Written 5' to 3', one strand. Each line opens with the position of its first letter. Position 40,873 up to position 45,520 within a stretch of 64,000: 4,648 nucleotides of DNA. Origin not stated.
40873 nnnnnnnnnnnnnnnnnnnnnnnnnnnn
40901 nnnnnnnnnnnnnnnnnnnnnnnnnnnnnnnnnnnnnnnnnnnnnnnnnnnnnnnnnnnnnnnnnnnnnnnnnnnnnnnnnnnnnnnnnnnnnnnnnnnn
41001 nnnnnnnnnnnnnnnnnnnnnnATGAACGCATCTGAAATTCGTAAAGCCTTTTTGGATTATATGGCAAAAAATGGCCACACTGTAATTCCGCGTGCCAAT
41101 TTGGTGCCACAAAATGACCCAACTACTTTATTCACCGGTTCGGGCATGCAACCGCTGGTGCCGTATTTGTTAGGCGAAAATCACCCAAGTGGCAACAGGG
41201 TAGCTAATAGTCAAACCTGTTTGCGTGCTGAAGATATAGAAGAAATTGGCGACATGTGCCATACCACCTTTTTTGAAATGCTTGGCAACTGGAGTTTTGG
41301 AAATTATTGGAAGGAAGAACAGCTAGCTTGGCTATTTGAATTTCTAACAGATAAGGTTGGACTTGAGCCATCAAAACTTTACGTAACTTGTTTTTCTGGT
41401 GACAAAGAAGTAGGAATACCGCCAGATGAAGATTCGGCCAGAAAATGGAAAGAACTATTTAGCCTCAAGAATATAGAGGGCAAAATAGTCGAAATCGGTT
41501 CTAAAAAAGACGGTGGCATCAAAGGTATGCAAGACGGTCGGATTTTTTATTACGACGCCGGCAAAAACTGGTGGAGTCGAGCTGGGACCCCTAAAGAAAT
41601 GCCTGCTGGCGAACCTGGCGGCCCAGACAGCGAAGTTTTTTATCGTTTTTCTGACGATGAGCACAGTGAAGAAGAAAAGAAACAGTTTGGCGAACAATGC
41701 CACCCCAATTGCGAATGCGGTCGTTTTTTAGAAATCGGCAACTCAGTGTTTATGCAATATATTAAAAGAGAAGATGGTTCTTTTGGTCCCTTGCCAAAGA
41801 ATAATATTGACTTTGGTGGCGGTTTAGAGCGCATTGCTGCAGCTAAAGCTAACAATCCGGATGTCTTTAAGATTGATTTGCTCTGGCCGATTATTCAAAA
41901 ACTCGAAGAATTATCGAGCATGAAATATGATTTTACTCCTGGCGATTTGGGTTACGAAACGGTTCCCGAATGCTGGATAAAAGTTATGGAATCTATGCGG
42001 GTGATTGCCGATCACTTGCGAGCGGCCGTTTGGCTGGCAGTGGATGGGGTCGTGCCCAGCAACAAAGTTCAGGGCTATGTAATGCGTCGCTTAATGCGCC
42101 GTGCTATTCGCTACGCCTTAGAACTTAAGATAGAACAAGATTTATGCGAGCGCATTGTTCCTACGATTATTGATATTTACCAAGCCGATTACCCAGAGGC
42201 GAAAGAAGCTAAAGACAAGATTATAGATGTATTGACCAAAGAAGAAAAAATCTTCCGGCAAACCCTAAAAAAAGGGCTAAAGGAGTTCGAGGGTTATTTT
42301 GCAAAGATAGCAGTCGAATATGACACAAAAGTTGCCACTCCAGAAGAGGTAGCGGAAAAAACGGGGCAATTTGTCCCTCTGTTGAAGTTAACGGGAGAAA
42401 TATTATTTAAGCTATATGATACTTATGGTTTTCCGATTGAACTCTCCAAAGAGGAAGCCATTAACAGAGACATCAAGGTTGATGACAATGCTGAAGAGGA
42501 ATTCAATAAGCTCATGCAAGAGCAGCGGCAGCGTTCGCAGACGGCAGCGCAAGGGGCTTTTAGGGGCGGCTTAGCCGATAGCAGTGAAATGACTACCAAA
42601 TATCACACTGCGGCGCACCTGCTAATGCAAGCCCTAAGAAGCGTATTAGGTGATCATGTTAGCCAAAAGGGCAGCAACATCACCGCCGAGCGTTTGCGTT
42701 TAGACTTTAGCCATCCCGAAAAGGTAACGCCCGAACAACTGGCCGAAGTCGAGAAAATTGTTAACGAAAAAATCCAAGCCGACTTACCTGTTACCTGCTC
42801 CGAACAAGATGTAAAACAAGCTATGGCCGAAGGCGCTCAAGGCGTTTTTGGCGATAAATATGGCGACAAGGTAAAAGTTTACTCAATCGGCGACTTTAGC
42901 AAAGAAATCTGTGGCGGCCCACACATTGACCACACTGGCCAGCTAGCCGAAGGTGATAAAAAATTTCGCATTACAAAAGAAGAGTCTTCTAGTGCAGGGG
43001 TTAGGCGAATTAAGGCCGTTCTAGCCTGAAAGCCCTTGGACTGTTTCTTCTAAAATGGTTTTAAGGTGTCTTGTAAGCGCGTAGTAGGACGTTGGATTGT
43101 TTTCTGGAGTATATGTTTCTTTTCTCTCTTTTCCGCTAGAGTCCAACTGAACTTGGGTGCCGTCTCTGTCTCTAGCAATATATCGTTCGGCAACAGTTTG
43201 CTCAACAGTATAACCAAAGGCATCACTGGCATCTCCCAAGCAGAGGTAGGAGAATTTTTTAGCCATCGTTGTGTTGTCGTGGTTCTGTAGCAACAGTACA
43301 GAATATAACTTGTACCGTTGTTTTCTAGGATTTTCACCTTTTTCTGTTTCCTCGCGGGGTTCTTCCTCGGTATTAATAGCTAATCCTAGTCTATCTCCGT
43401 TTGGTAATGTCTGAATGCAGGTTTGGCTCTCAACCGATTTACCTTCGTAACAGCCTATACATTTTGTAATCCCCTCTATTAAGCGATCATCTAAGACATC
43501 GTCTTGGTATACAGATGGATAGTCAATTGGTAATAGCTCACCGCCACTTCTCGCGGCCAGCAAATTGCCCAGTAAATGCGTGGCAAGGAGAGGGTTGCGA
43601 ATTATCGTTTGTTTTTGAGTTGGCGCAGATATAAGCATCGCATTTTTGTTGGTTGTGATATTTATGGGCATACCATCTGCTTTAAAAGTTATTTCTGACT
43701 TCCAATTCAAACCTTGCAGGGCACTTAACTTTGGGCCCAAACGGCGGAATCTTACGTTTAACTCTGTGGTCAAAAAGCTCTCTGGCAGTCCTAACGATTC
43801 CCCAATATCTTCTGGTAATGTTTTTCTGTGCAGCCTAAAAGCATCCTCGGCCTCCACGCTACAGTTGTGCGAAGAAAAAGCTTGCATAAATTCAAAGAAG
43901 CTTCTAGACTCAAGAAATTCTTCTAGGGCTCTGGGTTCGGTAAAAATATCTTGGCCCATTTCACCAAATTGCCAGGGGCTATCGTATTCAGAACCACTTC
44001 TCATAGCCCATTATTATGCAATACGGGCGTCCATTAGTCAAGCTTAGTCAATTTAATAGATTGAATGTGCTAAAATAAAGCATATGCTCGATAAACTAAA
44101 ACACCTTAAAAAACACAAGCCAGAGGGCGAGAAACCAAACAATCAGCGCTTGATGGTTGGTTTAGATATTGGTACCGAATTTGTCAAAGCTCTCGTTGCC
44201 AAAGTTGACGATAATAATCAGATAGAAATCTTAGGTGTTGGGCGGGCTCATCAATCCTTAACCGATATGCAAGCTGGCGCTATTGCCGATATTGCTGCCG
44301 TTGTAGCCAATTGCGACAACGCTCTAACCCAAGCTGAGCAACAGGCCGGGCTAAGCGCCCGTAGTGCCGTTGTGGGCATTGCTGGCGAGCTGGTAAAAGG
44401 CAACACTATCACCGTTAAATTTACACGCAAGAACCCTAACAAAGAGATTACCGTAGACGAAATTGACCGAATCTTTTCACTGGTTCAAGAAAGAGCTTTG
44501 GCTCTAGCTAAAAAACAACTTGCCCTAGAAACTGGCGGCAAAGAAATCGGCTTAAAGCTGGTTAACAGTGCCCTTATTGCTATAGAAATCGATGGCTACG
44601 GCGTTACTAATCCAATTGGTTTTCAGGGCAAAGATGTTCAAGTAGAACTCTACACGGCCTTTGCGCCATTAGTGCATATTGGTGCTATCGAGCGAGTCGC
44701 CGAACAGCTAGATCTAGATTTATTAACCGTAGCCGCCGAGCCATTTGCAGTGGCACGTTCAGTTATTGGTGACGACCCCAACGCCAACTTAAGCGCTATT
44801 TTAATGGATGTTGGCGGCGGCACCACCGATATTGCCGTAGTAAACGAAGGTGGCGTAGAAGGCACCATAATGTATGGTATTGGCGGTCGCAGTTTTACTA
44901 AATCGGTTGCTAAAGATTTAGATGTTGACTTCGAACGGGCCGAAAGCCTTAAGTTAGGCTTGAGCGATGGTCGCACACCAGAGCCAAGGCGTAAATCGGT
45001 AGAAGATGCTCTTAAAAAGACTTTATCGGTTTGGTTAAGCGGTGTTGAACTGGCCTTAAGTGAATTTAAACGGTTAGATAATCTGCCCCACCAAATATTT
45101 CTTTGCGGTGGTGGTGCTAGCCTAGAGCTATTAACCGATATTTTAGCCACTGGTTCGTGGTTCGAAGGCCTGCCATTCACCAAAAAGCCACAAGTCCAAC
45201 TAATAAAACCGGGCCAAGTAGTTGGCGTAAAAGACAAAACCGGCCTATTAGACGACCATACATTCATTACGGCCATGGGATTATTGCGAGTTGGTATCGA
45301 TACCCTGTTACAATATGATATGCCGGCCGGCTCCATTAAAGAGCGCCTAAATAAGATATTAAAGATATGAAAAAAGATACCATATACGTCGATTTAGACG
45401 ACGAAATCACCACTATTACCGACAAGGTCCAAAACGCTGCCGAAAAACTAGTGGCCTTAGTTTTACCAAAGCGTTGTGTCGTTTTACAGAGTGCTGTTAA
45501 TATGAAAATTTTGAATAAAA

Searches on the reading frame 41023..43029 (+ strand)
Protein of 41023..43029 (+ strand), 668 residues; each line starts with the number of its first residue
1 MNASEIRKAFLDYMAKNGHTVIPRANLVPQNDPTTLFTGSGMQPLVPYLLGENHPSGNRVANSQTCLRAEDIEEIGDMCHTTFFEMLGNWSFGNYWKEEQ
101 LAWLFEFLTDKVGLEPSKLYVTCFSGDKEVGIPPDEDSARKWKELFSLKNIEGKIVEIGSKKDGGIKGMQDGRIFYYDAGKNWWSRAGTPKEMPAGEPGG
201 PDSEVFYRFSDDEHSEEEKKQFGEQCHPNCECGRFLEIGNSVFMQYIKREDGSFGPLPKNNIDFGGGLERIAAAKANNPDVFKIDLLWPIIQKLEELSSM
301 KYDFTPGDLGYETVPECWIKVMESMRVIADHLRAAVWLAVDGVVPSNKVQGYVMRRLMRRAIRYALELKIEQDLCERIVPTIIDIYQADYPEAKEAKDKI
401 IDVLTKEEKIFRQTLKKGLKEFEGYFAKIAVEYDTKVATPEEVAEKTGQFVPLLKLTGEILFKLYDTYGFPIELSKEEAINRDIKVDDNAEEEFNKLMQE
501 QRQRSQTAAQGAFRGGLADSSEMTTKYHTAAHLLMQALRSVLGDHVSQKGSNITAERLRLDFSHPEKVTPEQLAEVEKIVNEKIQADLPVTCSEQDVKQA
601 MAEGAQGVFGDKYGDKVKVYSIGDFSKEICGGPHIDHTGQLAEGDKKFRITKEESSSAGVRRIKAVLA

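Call 79: search_protein_families(library=pfam, proteins=[window:41023-43029:+], max_evalue=0.00001)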
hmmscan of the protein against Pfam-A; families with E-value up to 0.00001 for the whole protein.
window:41023-43029:+ (668 aa): 2 families
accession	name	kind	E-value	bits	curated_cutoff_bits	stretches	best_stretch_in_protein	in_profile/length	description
PF01411.24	tRNA-synt_2c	-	9.4e-112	374.8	30.3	1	5-513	1-436/552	tRNA synthetases class II (A)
PF07973.19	tRNA_SAD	-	3.7e-14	52.9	24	1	617-663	1-43/44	Threonyl and Alanyl tRNA synthetase second additional domain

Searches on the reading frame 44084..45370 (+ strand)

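Call 80: search_protein_families(library=pfam, proteins=[window:44084-45370:+], max_evalue=0.00001)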
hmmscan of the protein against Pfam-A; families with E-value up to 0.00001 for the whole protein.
window:44084-45370:+ (428 aa): 2 families
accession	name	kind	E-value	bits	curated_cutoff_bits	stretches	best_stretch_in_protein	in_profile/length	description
PF14450.12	FtsA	-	3e-13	50.7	31.8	1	240-356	2-101/127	Cell division protein FtsA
PF11104.14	PilM_2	-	1e-07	31.7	27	0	210-355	149-295/340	Type IV pilus assembly protein PilM;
